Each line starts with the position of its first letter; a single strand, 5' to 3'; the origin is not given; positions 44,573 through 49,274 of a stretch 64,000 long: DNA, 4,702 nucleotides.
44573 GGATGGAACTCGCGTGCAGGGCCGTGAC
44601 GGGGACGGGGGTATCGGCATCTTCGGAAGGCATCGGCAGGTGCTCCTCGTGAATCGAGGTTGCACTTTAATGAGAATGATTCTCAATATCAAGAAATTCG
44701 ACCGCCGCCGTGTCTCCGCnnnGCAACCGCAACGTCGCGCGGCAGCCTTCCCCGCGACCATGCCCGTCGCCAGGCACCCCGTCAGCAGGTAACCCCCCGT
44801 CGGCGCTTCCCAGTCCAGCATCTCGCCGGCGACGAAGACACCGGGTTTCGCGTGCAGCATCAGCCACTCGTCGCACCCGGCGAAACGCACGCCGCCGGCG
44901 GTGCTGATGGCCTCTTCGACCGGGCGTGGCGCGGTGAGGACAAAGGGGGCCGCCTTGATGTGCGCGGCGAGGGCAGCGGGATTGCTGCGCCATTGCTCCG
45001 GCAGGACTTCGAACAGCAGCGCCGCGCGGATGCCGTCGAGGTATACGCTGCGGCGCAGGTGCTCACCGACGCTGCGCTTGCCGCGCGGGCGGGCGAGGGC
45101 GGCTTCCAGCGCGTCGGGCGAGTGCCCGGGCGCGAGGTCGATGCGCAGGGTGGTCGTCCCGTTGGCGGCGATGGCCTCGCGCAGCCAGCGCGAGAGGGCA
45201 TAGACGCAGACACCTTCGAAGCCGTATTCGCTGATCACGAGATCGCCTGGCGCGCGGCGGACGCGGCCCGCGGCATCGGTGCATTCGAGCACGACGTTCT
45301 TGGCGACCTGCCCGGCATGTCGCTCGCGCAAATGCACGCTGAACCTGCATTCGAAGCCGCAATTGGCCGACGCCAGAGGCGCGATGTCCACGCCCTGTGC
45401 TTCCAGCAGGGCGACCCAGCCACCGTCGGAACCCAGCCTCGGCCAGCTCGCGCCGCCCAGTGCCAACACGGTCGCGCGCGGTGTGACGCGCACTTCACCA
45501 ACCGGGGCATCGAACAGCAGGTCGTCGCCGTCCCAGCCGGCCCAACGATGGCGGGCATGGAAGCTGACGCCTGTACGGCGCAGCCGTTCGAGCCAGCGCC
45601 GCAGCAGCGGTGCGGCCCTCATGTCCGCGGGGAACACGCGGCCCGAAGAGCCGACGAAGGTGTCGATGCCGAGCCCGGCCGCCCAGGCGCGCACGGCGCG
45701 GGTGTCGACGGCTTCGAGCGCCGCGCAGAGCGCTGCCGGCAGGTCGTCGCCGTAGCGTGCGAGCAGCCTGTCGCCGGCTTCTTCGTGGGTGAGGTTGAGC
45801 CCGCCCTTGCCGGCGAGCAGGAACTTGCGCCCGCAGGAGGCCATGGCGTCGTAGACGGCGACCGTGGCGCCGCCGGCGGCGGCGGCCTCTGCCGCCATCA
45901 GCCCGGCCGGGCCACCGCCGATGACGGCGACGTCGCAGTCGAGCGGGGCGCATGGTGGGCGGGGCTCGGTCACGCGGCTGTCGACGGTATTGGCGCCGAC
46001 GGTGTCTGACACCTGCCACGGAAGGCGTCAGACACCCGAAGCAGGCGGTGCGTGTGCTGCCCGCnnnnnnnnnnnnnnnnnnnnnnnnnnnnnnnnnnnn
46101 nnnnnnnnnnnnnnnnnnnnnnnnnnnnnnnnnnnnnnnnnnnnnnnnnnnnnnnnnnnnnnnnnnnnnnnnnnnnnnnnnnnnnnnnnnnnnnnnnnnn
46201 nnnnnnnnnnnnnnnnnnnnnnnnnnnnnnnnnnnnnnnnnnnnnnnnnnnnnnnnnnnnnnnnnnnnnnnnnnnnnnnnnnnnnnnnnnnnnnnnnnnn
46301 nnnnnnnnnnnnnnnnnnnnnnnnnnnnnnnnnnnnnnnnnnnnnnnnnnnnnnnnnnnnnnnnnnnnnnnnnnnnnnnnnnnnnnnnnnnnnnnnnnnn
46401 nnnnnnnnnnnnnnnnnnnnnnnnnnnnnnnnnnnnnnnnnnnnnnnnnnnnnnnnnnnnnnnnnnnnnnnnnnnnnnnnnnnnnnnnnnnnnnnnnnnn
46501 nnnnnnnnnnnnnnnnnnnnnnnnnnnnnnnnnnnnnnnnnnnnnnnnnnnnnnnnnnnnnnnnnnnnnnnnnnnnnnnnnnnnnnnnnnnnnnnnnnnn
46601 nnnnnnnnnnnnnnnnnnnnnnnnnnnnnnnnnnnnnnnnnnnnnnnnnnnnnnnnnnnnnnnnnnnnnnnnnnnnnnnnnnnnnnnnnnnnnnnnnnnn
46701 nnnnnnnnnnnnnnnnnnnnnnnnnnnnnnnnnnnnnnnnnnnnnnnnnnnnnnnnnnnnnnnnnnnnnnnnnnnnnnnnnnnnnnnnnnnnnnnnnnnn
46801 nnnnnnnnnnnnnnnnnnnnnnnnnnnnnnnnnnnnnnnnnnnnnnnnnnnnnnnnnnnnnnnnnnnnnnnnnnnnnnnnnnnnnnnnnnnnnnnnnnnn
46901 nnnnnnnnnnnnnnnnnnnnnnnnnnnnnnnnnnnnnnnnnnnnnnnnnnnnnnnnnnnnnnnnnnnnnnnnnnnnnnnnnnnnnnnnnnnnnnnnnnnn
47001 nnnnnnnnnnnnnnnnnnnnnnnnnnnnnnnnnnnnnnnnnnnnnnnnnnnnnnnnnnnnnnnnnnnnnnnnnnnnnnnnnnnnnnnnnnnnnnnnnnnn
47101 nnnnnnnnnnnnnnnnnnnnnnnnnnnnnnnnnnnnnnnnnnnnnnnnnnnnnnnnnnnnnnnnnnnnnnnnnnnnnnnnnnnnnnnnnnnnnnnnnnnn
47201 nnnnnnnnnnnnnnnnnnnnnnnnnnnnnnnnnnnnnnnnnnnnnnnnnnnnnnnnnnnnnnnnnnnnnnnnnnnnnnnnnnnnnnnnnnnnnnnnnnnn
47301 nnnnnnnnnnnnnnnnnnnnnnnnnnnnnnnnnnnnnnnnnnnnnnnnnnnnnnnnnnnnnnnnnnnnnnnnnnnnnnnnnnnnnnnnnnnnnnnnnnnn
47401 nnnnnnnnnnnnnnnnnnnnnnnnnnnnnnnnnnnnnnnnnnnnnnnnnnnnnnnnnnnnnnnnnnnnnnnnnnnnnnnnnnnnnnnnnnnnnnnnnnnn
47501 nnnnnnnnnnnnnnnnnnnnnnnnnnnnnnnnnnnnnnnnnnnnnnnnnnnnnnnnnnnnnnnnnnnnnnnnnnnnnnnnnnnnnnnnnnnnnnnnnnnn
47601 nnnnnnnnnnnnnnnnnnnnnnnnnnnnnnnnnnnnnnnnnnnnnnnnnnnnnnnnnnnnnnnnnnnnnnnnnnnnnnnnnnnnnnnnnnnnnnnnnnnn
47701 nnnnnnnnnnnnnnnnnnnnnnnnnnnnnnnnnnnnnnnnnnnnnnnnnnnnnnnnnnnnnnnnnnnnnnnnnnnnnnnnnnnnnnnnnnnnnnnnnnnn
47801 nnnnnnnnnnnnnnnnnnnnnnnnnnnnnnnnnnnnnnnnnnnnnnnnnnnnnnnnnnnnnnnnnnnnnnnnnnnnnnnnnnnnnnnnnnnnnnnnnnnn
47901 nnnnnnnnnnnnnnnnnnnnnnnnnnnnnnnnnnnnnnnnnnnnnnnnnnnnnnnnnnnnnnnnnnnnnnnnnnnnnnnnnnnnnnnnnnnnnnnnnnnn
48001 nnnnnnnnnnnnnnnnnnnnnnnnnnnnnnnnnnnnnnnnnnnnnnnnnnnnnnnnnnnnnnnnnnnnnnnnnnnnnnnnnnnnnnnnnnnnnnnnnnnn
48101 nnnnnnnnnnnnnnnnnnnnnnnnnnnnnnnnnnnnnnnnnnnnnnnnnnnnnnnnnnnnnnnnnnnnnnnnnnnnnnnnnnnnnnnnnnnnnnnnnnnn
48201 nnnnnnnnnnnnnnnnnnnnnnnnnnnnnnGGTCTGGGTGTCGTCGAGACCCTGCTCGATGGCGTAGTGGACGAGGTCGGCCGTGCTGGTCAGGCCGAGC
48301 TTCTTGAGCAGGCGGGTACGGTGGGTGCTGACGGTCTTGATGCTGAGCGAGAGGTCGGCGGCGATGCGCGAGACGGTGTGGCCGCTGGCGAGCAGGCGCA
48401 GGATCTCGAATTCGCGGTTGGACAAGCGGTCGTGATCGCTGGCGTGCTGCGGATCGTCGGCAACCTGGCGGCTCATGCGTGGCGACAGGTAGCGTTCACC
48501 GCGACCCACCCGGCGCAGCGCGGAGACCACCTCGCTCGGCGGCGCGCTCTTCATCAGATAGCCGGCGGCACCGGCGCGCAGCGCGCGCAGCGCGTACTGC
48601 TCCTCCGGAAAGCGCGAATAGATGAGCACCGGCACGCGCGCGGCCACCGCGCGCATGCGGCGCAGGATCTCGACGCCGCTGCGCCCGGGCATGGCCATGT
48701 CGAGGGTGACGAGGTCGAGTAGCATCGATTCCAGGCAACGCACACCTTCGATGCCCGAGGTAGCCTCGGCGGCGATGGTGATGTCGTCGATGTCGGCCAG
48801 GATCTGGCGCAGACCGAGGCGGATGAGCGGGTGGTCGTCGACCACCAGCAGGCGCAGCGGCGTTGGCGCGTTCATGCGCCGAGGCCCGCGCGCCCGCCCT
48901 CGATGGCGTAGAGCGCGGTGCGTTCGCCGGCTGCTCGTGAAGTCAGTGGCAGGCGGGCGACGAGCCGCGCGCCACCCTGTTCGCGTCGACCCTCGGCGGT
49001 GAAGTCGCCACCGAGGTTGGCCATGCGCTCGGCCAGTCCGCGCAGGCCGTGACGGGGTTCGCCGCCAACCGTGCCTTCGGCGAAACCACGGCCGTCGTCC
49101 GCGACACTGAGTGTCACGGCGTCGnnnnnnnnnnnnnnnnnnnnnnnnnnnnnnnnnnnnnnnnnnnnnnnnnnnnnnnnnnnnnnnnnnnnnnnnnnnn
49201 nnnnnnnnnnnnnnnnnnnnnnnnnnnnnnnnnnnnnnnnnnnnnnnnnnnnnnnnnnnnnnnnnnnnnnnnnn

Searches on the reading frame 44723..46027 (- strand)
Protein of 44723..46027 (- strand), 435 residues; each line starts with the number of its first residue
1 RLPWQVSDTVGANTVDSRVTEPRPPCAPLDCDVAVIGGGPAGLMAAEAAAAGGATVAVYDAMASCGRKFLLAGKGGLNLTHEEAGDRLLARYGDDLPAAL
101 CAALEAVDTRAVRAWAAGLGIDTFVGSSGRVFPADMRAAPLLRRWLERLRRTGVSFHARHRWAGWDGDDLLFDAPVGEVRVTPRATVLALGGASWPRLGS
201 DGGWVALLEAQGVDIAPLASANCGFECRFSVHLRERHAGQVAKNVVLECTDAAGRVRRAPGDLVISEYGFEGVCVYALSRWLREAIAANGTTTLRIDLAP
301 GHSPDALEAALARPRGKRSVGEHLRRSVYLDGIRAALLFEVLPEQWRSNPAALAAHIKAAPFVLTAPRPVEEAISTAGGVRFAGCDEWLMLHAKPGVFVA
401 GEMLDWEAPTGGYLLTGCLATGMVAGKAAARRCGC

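Call 34: search_protein_families(library=pfam, proteins=[window:44723-46027:-], max_evalue=0.0001)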
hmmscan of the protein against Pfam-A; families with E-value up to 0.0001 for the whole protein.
window:44723-46027:- (435 aa): 4 families
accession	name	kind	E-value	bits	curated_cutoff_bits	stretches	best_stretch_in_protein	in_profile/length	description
PF03486.20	HI0933_like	-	5.6e-65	219.6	50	1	32-427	2-243/244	HI0933-like protein Rossmann domain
PF22780.1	HI0933_like_1st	-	3.7e-20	72.8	27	1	221-375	3-165/165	HI0933-like protein barrel and H2TH domain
PF07992.20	Pyr_redox_2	-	2.6e-05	24.2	26.1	1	32-62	2-32/291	Pyridine nucleotide-disulphide oxidoreductase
PF00890.30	FAD_binding_2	-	3.5e-05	23.6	20.4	1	32-112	1-76/414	FAD binding domain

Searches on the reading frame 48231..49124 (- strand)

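Call 35: search_protein_families(library=pfam, proteins=[window:48231-49124:-], max_evalue=0.0001)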
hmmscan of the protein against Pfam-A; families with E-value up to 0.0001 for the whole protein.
window:48231-49124:- (298 aa): 2 families
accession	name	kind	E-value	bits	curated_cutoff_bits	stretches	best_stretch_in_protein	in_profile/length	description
PF00072.30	Response_reg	-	3.6e-24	85.5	30.2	1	93-203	2-110/111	Response regulator receiver domain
PF00196.25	GerE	-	9e-18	64.1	23.5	1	233-288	2-57/57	Bacterial regulatory proteins, luxR family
